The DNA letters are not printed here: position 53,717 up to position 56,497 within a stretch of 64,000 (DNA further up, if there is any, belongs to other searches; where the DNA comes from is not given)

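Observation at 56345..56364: Same-strand genes 14 nt apart: TBCK stop to RsmI start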

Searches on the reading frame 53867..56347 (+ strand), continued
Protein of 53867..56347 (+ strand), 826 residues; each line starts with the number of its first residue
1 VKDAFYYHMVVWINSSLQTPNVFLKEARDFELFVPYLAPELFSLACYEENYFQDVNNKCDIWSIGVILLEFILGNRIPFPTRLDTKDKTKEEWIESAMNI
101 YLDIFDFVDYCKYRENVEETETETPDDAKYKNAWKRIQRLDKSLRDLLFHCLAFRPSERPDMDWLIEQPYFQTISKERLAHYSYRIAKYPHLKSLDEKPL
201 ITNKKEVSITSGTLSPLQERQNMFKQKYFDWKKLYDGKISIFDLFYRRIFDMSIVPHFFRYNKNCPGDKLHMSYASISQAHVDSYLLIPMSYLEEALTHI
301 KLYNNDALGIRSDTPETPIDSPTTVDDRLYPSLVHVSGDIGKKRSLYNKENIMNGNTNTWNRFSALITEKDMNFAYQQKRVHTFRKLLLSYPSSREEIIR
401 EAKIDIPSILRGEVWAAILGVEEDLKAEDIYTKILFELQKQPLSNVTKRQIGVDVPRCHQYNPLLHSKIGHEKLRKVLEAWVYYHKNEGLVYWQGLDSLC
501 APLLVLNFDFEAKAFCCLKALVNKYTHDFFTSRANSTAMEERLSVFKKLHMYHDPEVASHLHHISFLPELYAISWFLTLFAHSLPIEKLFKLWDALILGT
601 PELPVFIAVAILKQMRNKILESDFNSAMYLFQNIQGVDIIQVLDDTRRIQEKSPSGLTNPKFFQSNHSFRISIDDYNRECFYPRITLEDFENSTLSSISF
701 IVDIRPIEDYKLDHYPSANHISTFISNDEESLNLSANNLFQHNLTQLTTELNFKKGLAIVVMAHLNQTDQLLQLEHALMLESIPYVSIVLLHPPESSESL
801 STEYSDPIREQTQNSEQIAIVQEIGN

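Call 26: find_homologous_proteins(query=window:53867-56347:+, max_evalue=1e-30)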
Query window:53867-56347:+ (826 aa): 700 proteins with E <= 1e-30 among 8000 candidates; the best 120 are listed.
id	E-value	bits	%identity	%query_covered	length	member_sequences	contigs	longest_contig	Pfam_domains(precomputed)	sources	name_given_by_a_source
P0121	0.0e+0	1158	63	96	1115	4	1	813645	PF00069.32,PF00566.26,PF23436.2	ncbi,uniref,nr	ncbi:hypothetical protein C9374_011425 [Naegleria lovaniensis]|uniref:Uncharacterized protein n=1 Ta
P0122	0.0e+0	1062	60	96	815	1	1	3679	PF00069.32,PF00566.26,PF23436.2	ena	-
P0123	3.0e-188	646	39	96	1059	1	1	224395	PF00069.32,PF00566.26,PF23436.2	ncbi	ncbi:hypothetical protein ABK040_011015 [Willaertia magna]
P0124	9.7e-144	499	46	56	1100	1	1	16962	PF00069.32,PF00566.26,PF23436.2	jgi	jgi:serine/threonine protein kinase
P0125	9.6e-141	489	34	91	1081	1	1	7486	PF07714.24,PF00069.32,PF00566.26,PF23436.2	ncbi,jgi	jgi:serine/threonine protein kinase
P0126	2.2e-118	415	44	56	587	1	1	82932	PF00566.26,PF23436.2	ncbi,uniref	ncbi:hypothetical protein AKO1_008248 [Acrasis kona]|uniref:Rab-GAP TBC domain-containing protein n=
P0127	2.9e-117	411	36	83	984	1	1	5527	PF00069.32,PF00566.26,PF23436.2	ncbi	-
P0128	4.6e-104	367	33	95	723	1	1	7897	PF00069.32,PF00566.26,PF00581.26,PF23436.2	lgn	-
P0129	9.7e-102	360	32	82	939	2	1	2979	PF00566.26,PF23436.2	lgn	-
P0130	3.9e-100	354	40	56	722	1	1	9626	PF00069.32,PF00566.26,PF23436.2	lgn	-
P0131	7.2e-97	344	32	89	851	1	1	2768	PF07714.24,PF00069.32,PF00566.26,PF23436.2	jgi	jgi:hypothetical protein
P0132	7.1e-95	337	38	61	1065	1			PF00566.26,PF23436.2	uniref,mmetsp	uniref:Rab-GAP TBC domain-containing protein n=1 Tax=Percolomonas cosmopolitus TaxID=63605 RepID=A0A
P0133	2.0e-86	309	43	48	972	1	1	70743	PF07714.24,PF00069.32,PF00566.26,PF00581.26,PF23436.2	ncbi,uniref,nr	ncbi:rab-GTPase-TBC domain-containing protein [Cokeromyces recurvatus]|uniref:rab-GTPase-TBC domain-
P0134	2.1e-85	306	40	43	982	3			PF07714.24,PF00069.32,PF00566.26,PF23436.2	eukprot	eukprot:TRINITY_DN2991_c0_g1_i1.p1 TRINITY_DN2991_c0_g1~~TRINITY_DN2991_c0_g1_i1.p1 ORF type:complet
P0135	7.5e-85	304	43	43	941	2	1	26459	PF07714.24,PF00069.32,PF00566.26,PF00581.26,PF14531.13,PF23436.2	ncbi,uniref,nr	ncbi:3137_t:CDS:10 [Funneliformis geosporum]|uniref:3137_t:CDS:1 n=1 Tax=Funneliformis geosporum Tax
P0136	1.9e-84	302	48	35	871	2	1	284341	PF07714.24,PF00069.32,PF00566.26,PF00581.26,PF23436.2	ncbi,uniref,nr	ncbi:TBC domain-containing protein kinase-like protein isoform X2 [Actinia tenebrosa]|uniref:TBC dom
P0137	2.6e-84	302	41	45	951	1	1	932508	PF07714.24,PF00069.32,PF00566.26,PF00581.26,PF23436.2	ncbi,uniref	ncbi:uncharacterized protein VTP21DRAFT_11542 [Calcarisporiella thermophila]|uniref:uncharacterized 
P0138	3.3e-84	302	50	33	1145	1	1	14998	PF07714.24,PF00069.32,PF00566.26,PF00581.26,PF23436.2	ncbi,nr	ncbi:hypothetical protein BGZ47_011790 [Haplosporangium gracile]|nr:hypothetical protein BGZ47_01179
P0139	6.0e-84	301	49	34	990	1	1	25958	PF00069.32,PF00566.26,PF00581.26,PF23436.2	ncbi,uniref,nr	ncbi:hypothetical protein BG015_008894 [Linnemannia schmuckeri]|uniref:TBC1 domain family member 23 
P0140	6.3e-84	301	42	44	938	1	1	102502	PF07714.24,PF00069.32,PF00566.26,PF00581.26,PF14531.13,PF23436.2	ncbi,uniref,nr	ncbi:hypothetical protein C1645_781994 [Glomus cerebriforme]|uniref:non-specific serine/threonine pr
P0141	7.4e-84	301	42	44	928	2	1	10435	PF00069.32,PF00566.26,PF00581.26,PF23436.2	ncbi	ncbi:5304_t:CDS:10, partial [Funneliformis mosseae]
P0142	1.3e-83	300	47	36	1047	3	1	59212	PF07714.24,PF00069.32,PF00566.26,PF00581.26,PF23436.2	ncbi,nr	ncbi:hypothetical protein BGX33_003791 [Mortierella sp. NVP41]|nr:hypothetical protein BGX33_003791 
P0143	1.5e-83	300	46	38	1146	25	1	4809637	PF07714.24,PF00069.32,PF00566.26,PF00581.26,PF23436.2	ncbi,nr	ncbi:rab-GTPase-TBC domain-containing protein [Linnemannia elongata]|nr:rab-GTPase-TBC domain-contai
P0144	1.9e-83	299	40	43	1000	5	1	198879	PF07714.24,PF00069.32,PF00566.26,PF00581.26,PF23436.2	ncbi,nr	ncbi:hypothetical protein K492DRAFT_205415 [Lichtheimia hyalospora FSU 10163]|nr:hypothetical protei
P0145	2.2e-83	299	35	54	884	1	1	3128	PF07714.24,PF00069.32,PF00566.26,PF00581.26,PF23436.2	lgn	-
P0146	3.7e-83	298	31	72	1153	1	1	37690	PF07714.24,PF00069.32,PF00566.26,PF00581.26,PF23436.2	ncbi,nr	ncbi:hypothetical protein BGW39_006484 [Mortierella sp. 14UC]|nr:hypothetical protein BGW39_006484 [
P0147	5.1e-83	298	46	38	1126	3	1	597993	PF07714.24,PF00069.32,PF00566.26,PF23436.2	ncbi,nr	ncbi:MAG: rab-GTPase-TBC domain-containing protein [Linnemannia gamsii]|nr:MAG: rab-GTPase-TBC domai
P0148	1.0e-82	297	38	52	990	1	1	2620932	PF07714.24,PF00069.32,PF00566.26,PF00581.26,PF23436.2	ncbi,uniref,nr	ncbi:rab-GTPase-TBC domain-containing protein [Radiomyces spectabilis]|uniref:rab-GTPase-TBC domain-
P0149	1.2e-82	297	32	83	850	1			PF00069.32,PF00566.26,PF23436.2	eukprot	eukprot:EG_transcript_2248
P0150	3.6e-82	295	39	48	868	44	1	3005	PF07714.24,PF00069.32,PF00566.26,PF00581.26,PF23436.2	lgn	-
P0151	3.8e-82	295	40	46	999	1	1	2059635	PF07714.24,PF00069.32,PF00566.26,PF00581.26,PF23436.2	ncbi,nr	ncbi:rab-GTPase-TBC domain-containing protein [Dichotomocladium elegans]|nr:rab-GTPase-TBC domain-co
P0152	6.3e-82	294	42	43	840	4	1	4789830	PF07714.24,PF00069.32,PF00566.26,PF23436.2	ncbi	ncbi:unnamed protein product [Rhizopus stolonifer]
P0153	6.6e-82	294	31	72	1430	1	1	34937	PF07714.24,PF00069.32,PF00566.26,PF00581.26,PF23436.2,PF00153.33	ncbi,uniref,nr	ncbi:hypothetical protein BGZ96_007729 [Linnemannia gamsii]|uniref:Uncharacterized protein n=1 Tax=L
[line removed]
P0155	1.1e-81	293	39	50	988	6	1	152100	PF07714.24,PF00069.32,PF00566.26,PF00581.26,PF23436.2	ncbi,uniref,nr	ncbi:hypothetical protein INT48_000323 [Thamnidium elegans]|uniref:TBC domain-containing protein kin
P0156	1.4e-81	293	39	47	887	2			PF07714.24,PF00069.32,PF00566.26,PF00581.26,PF23436.2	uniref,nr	uniref:TBC domain-containing protein kinase-like protein n=1 Tax=Doryrhamphus excisus TaxID=161450 R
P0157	1.4e-81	293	38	51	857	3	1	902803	PF07714.24,PF00069.32,PF00566.26,PF00581.26,PF23436.2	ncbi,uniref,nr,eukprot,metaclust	ncbi:predicted protein [Nematostella vectensis]|uniref:TBC domain-containing protein kinase-like pro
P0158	1.4e-81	293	40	45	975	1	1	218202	PF07714.24,PF00069.32,PF00566.26,PF23436.2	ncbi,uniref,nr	ncbi:TBC domain-containing protein kinase-like protein-like [Planoprotostelium fungivorum]|uniref:TB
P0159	1.8e-81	293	30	83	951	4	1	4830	PF07714.24,PF00069.32,PF00566.26,PF00581.26,PF23436.2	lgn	-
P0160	1.9e-81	293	43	44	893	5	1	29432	PF07714.24,PF00069.32,PF00566.26,PF00581.26,PF14531.13,PF23436.2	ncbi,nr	ncbi:21924_t:CDS:10 [Entrophospora sp. SA101]|nr:21924_t:CDS:10 [Entrophospora sp. SA101]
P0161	2.0e-81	292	42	41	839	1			PF07714.24,PF00069.32,PF00566.26,PF00581.26,PF23436.2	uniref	uniref:TBC domain-containing protein kinase-like protein n=1 Tax=Denticeps clupeoides TaxID=299321 R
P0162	2.4e-81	292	48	35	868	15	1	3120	PF07714.24,PF00069.32,PF00566.26,PF23436.2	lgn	-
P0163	2.6e-81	292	31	69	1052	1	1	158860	PF07714.24,PF00069.32,PF00566.26,PF00581.26,PF23436.2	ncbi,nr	ncbi:hypothetical protein BGX28_008106 [Mortierella sp. GBA30]|nr:hypothetical protein BGX28_008106 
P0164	2.8e-81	292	30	91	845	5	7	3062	PF07714.24,PF00069.32,PF00566.26,PF00581.26,PF23436.2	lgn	-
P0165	3.9e-81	292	29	84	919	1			PF07714.24,PF00069.32,PF00566.26,PF00581.26,PF23436.2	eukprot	eukprot:Phypoly_transcript_02283.p1 GENE.Phypoly_transcript_02283~~Phypoly_transcript_02283.p1 ORF t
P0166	4.4e-81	291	42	42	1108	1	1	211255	PF07714.24,PF00069.32,PF00566.26,PF00581.26,PF23436.2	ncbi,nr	ncbi:hypothetical protein EC968_003621 [Mortierella alpina]|nr:hypothetical protein EC968_003621 [Mo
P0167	6.6e-81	291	42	42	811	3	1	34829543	PF07714.24,PF00069.32,PF00566.26,PF00581.26,PF23436.2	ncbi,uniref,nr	ncbi:TBC domain-containing protein kinase-like protein isoform X2 [Venturia canescens]|uniref:TBC do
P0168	6.8e-81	291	37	50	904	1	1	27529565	PF07714.24,PF00069.32,PF00566.26,PF00581.26,PF23436.2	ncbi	ncbi:TBC domain-containing protein kinase-like protein [Glandiceps talaboti]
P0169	7.6e-81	291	47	35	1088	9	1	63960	PF07714.24,PF00069.32,PF00566.26,PF00581.26,PF23436.2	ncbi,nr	ncbi:hypothetical protein BGZ93_010019 [Podila epicladia]|nr:hypothetical protein BGZ93_010019 [Podi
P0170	8.4e-81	290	33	83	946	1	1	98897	PF07714.24,PF00069.32,PF00566.26,PF00581.26,PF14531.13,PF23436.2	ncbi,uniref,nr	ncbi:hypothetical protein Glove_73g35 [Diversispora epigaea]|uniref:TBC domain-containing protein ki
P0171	9.2e-81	290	51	32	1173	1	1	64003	PF07714.24,PF00069.32,PF00566.26,PF00581.26,PF23436.2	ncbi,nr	ncbi:hypothetical protein EC991_004961 [Linnemannia zychae]|nr:hypothetical protein EC991_004961 [Li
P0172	1.0e-80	290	30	83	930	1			PF07714.24,PF00069.32,PF00566.26,PF23436.2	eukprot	eukprot:GGOE01018032.1.p1 GENE.GGOE01018032.1~~GGOE01018032.1.p1 ORF type:complete len:938 (+),score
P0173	1.1e-80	290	40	44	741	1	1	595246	PF07714.24,PF00069.32,PF00566.26,PF23436.2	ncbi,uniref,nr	ncbi:hypothetical protein LSH36_376g04007 [Paralvinella palmiformis]|uniref:TBC domain-containing pr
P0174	1.3e-80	290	46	37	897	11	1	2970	PF07714.24,PF00069.32,PF00566.26,PF00581.26,PF23436.2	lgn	-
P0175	1.9e-80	289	38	48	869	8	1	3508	PF07714.24,PF00069.32,PF00566.26,PF00581.26,PF23436.2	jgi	-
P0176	2.1e-80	289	37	50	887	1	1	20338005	PF07714.24,PF00069.32,PF00566.26,PF00581.26,PF23436.2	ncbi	ncbi:TBC domain-containing protein kinase-like protein [Stigmatopora argus]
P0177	2.5e-80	289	41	45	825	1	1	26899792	PF07714.24,PF00069.32,PF00566.26,PF00581.26,PF14531.13,PF23436.2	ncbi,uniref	ncbi:hypothetical protein V9T40_008620 [Parthenolecanium corni]|uniref:TBC domain-containing protein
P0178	2.6e-80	289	50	32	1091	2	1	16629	PF07714.24,PF00069.32,PF00566.26,PF00581.26,PF23436.2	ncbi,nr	ncbi:rab-GTPase-TBC domain-containing protein [Dissophora ornata]|nr:rab-GTPase-TBC domain-containin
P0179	2.9e-80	289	44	37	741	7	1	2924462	PF00069.32,PF00566.26,PF00581.26,PF23436.2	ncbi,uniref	ncbi:TBC domain-containing protein kinase-like protein [Centruroides vittatus]|uniref:TBC domain-con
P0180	3.2e-80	289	47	36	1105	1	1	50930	PF07714.24,PF00069.32,PF00566.26,PF00581.26,PF23436.2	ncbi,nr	ncbi:hypothetical protein BGZ68_001947 [Mortierella alpina]|nr:hypothetical protein BGZ68_001947 [Mo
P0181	3.2e-80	289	36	50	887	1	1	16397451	PF07714.24,PF00069.32,PF00566.26,PF00581.26,PF23436.2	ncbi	ncbi:TBC domain-containing protein kinase-like protein [Stigmatopora nigra]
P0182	3.3e-80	288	31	79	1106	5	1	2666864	PF07714.24,PF00069.32,PF00566.26,PF00581.26,PF23436.2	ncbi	ncbi:unnamed protein product [Mortierella alpina]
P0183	3.4e-80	288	44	41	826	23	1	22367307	PF07714.24,PF00069.32,PF00566.26,PF00581.26,PF23436.2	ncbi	ncbi:TBC domain-containing protein kinase-like protein [Tenebrio molitor]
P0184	3.4e-80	288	35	50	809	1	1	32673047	PF07714.24,PF00069.32,PF00566.26,PF00581.26,PF23436.2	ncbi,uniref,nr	ncbi:TBC domain-containing protein kinase-like protein isoform X2 [Gambusia affinis]|uniref:TBC doma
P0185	3.6e-80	288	50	32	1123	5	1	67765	PF07714.24,PF00069.32,PF00566.26,PF00581.26,PF23436.2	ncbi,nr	ncbi:hypothetical protein BGZ79_006502 [Entomortierella chlamydospora]|nr:hypothetical protein BGZ79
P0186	3.9e-80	288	36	51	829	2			PF07714.24,PF00069.32,PF00566.26,PF00581.26,PF23436.2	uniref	uniref:TBC domain-containing protein kinase-like protein n=1 Tax=Sciurus vulgaris TaxID=55149 RepID=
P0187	4.0e-80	288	40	43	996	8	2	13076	PF07714.24,PF00069.32,PF00566.26,PF00581.26,PF23436.2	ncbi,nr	ncbi:hypothetical protein G6F37_007493 [Rhizopus arrhizus]|nr:hypothetical protein G6F38_008816 [Rhi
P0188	4.9e-80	288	38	48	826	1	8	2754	PF07714.24,PF00069.32,PF00566.26,PF00581.26,PF14531.13,PF23436.2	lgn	-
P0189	5.3e-80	288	35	50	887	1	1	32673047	PF07714.24,PF00069.32,PF00566.26,PF00581.26,PF23436.2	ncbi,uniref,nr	ncbi:TBC domain-containing protein kinase-like protein isoform X1 [Gambusia affinis]|uniref:TBC doma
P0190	8.5e-80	287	36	51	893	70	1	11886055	PF07714.24,PF00069.32,PF00566.26,PF00581.26,PF23436.2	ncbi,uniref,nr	ncbi:TBC domain-containing protein kinase-like protein isoform X1 [Notechis scutatus]|uniref:TBC dom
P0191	8.5e-80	287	38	51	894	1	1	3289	PF07714.24,PF00069.32,PF00566.26,PF00581.26,PF14531.13,PF23436.2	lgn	-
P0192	9.0e-80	287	47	35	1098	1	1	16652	PF07714.24,PF00069.32,PF00566.26,PF00581.26,PF23436.2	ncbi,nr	ncbi:hypothetical protein BGZ83_011126 [Gryganskiella cystojenkinii]|nr:hypothetical protein BGZ83_0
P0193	9.5e-80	287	48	33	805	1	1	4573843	PF07714.24,PF00069.32,PF00566.26,PF23436.2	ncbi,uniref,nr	ncbi:hypothetical protein chiPu_0004716 [Chiloscyllium punctatum]|uniref:TBC domain-containing prote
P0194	1.1e-79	287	37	50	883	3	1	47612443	PF07714.24,PF00069.32,PF00566.26,PF00581.26,PF14531.13,PF23436.2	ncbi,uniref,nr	ncbi:TBC domain-containing protein kinase-like protein [Nerophis ophidion]|uniref:TBC domain-contain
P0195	1.2e-79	287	40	46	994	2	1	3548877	PF07714.24,PF00069.32,PF00566.26,PF00581.26,PF23436.2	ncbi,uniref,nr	ncbi:Rhomboid domain-containing protein [Mucor velutinosus]|uniref:Rhomboid domain-containing protei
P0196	1.2e-79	287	42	42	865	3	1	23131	PF07714.24,PF00069.32,PF00566.26,PF00581.26,PF23436.2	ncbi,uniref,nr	ncbi:9825_t:CDS:10 [Cetraspora pellucida]|uniref:9825_t:CDS:1 n=1 Tax=Cetraspora pellucida TaxID=143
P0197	1.4e-79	286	36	50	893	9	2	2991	PF07714.24,PF00069.32,PF00566.26,PF00581.26,PF23436.2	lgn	-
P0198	1.5e-79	286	41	44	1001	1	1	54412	PF07714.24,PF00069.32,PF00566.26,PF00581.26,PF23436.2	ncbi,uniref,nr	ncbi:TBC domain-containing protein kinase-like protein [Choanephora cucurbitarum]|uniref:TBC domain-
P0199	1.5e-79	286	41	44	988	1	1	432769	PF07714.24,PF00069.32,PF00566.26,PF00581.26,PF23436.2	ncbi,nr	ncbi:rab-GTPase-TBC domain-containing protein [Phycomyces nitens]|nr:rab-GTPase-TBC domain-containin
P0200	1.6e-79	286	36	51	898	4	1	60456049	PF07714.24,PF00069.32,PF00566.26,PF00581.26,PF14531.13,PF23436.2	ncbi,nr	ncbi:TBC domain-containing protein kinase-like protein [Ornithorhynchus anatinus]|nr:TBC domain-cont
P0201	1.7e-79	286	39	44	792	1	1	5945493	PF07714.24,PF00069.32,PF00566.26,PF14531.13,PF23436.2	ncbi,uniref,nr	ncbi:TBC domain-containing kinase [Labeo rohita]|uniref:TBC domain-containing protein kinase-like pr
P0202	2.0e-79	286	39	44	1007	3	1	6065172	PF07714.24,PF00069.32,PF00566.26,PF00581.26,PF14531.13,PF23436.2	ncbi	ncbi:unnamed protein product [Cunninghamella blakesleeana]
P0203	2.0e-79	286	38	55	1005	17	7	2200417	PF07714.24,PF00069.32,PF00566.26,PF00581.26,PF23436.2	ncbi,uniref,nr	ncbi:hypothetical protein G6F70_006425 [Rhizopus microsporus]|uniref:Uncharacterized protein n=1 Tax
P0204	2.2e-79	286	45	36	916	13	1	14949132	PF07714.24,PF00069.32,PF00566.26,PF00581.26,PF14531.13,PF23436.2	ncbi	ncbi:TBC domain-containing protein kinase-like protein isoform X2 [Lampetra planeri]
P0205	2.2e-79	286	40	48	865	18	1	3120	PF07714.24,PF00069.32,PF00566.26,PF00581.26,PF23436.2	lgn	-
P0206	2.4e-79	286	36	50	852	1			PF07714.24,PF00069.32,PF00566.26,PF00581.26,PF23436.2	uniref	uniref:TBC domain-containing protein kinase-like protein n=1 Tax=Gouania willdenowi TaxID=441366 Rep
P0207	2.5e-79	286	37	47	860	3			PF07714.24,PF00069.32,PF00566.26,PF23436.2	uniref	uniref:TBC domain-containing protein kinase-like protein n=1 Tax=Gouania willdenowi TaxID=441366 Rep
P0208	2.6e-79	286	38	48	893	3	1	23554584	PF07714.24,PF00069.32,PF00566.26,PF00581.26,PF23436.2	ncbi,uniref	ncbi:TBC domain-containing protein kinase-like protein isoform X2 [Brachyhypopomus gauderio]|uniref:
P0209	2.7e-79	285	45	36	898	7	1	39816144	PF07714.24,PF00069.32,PF00566.26,PF00581.26,PF14531.13,PF23436.2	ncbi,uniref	ncbi:hypothetical protein ACEWY4_003458 [Coilia grayii]|uniref:TBC domain-containing protein kinase-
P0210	2.8e-79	285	37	50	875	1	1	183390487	PF07714.24,PF00069.32,PF00566.26,PF00581.26,PF23436.2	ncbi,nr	ncbi:hypothetical protein GJAV_G00063180 [Gymnothorax javanicus]|nr:hypothetical protein GJAV_G00063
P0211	2.8e-79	285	36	50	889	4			PF07714.24,PF00069.32,PF00566.26,PF00581.26,PF23436.2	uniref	uniref:TBC domain-containing protein kinase-like protein n=1 Tax=Tetraodon nigroviridis TaxID=99883 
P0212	2.9e-79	285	38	48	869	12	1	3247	PF07714.24,PF00069.32,PF00566.26,PF00581.26,PF23436.2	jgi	-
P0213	3.1e-79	285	43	40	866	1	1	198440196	PF07714.24,PF00069.32,PF00566.26,PF23436.2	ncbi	ncbi:TBC domain-containing protein kinase-like protein isoform X3 [Macaca mulatta]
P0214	3.2e-79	285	36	54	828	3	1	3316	PF07714.24,PF00069.32,PF00566.26,PF00581.26,PF23436.2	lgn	-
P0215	3.5e-79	285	37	51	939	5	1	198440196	PF07714.24,PF00069.32,PF00566.26,PF00581.26,PF23436.2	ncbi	ncbi:TBC domain-containing protein kinase-like protein isoform X1 [Macaca mulatta]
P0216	3.6e-79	285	38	45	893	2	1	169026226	PF07714.24,PF00069.32,PF00566.26,PF00581.26,PF14531.13,PF23436.2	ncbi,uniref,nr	ncbi:TBC domain-containing protein kinase-like protein [Sorex araneus]|uniref:TBC domain-containing 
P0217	3.6e-79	285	36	50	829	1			PF07714.24,PF00069.32,PF00566.26,PF00581.26,PF23436.2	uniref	uniref:TBC1 domain containing kinase n=1 Tax=Suricata suricatta TaxID=37032 RepID=A0A673TFW6_SURSU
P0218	3.7e-79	285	43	41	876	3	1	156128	PF07714.24,PF00069.32,PF00566.26,PF00581.26,PF23436.2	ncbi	ncbi:unnamed protein product [Umbelopsis sp. WA50703]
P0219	3.7e-79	285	44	38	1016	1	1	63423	PF07714.24,PF00069.32,PF00566.26,PF00581.26,PF23436.2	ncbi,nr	ncbi:hypothetical protein BGZ82_009575 [Podila clonocystis]|nr:hypothetical protein BGZ82_009575 [Po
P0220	3.8e-79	285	43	39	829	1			PF07714.24,PF00069.32,PF00566.26,PF00581.26,PF23436.2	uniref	uniref:TBC domain-containing protein kinase-like protein n=1 Tax=Myotis lucifugus TaxID=59463 RepID=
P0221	3.9e-79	285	38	47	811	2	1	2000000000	PF07714.24,PF00069.32,PF00566.26,PF00581.26,PF23436.2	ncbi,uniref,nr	ncbi:TBC domain-containing protein kinase-like protein isoform X2 [Protopterus annectens]|uniref:TBC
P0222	3.9e-79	285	45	35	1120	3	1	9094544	PF07714.24,PF00069.32,PF00566.26,PF00581.26,PF23436.2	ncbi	ncbi:unnamed protein product [Cunninghamella echinulata]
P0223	3.9e-79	285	31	83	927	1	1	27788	PF07714.24,PF00069.32,PF00566.26,PF00581.26,PF23436.2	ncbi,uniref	ncbi:hypothetical protein K7432_003771 [Basidiobolus ranarum]|uniref:non-specific serine/threonine p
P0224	4.1e-79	285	36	50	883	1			PF07714.24,PF00069.32,PF00566.26,PF00581.26,PF23436.2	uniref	uniref:TBC domain-containing protein kinase-like protein n=1 Tax=Gouania willdenowi TaxID=441366 Rep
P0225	4.1e-79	285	39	44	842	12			PF07714.24,PF00069.32,PF00566.26,PF00581.26,PF23436.2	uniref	uniref:Putative serine/threonine protein kinase n=1 Tax=Ixodes ricinus TaxID=34613 RepID=A0A6B0VFX4_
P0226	4.3e-79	285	36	51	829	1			PF07714.24,PF00069.32,PF00566.26,PF00581.26,PF23436.2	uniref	uniref:TBC1 domain containing kinase n=1 Tax=Microcebus murinus TaxID=30608 RepID=A0A8C5VDF0_MICMU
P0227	4.6e-79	285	44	37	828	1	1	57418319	PF07714.24,PF00069.32,PF00566.26,PF00581.26,PF23436.2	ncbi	ncbi:TBC domain-containing protein kinase-like protein isoform 3-T3 [Aegotheles albertisi]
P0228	4.6e-79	285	39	46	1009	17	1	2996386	PF07714.24,PF00069.32,PF00566.26,PF00581.26,PF23436.2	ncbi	ncbi:unnamed protein product [Mucor fragilis]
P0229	4.7e-79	285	35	50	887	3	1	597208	PF07714.24,PF00069.32,PF00566.26,PF00581.26,PF23436.2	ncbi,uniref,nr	ncbi:TBC domain-containing protein kinase-like protein [Poecilia latipinna]|uniref:TBC domain-contai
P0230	5.0e-79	285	36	51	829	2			PF07714.24,PF00069.32,PF00566.26,PF00581.26,PF23436.2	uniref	uniref:TBC domain-containing protein kinase-like protein n=1 Tax=Prolemur simus TaxID=1328070 RepID=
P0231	5.3e-79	285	33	76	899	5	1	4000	PF07714.24,PF00069.32,PF00566.26,PF00581.26,PF23436.2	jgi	-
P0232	5.3e-79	284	37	50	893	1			PF07714.24,PF00069.32,PF00566.26,PF00581.26,PF14531.13,PF23436.2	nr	nr:TBC domain-containing protein kinase-like protein [Jaculus jaculus]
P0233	5.4e-79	284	43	41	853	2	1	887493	PF07714.24,PF00069.32,PF00566.26,PF23436.2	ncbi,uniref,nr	ncbi:hypothetical protein INT43_005923 [Umbelopsis isabellina]|uniref:Uncharacterized protein n=1 Ta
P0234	5.4e-79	284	38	48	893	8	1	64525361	PF07714.24,PF00069.32,PF00566.26,PF00581.26,PF14531.13,PF23436.2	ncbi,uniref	ncbi:TBC domain-containing protein kinase-like protein [Anguilla rostrata]|uniref:TBC domain-contain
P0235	5.6e-79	284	45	37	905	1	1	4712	PF07714.24,PF00069.32,PF00566.26,PF00581.26,PF23436.2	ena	-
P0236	5.7e-79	284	39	48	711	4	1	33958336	PF00069.32,PF00566.26,PF00581.26,PF23436.2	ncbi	ncbi:TBC domain-containing protein kinase-like protein isoform X2 [Oculina patagonica]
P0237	6.0e-79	284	50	32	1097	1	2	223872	PF07714.24,PF00069.32,PF00566.26,PF00581.26,PF23436.2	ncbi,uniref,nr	ncbi:rab-GTPase-TBC domain-containing protein [Gamsiella multidivaricata]|uniref:rab-GTPase-TBC doma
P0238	6.7e-79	284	44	37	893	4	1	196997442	PF07714.24,PF00069.32,PF00566.26,PF00581.26,PF23436.2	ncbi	ncbi:TBC domain-containing protein kinase-like protein isoform X1 [Pogona vitticeps]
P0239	7.2e-79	284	46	34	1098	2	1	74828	PF07714.24,PF00069.32,PF00566.26,PF00581.26,PF23436.2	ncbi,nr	ncbi:hypothetical protein BGZ46_001785 [Entomortierella lignicola]|nr:hypothetical protein BGZ46_001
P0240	7.5e-79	284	37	48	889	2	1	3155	PF07714.24,PF00069.32,PF00566.26,PF00581.26,PF14531.13,PF23436.2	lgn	-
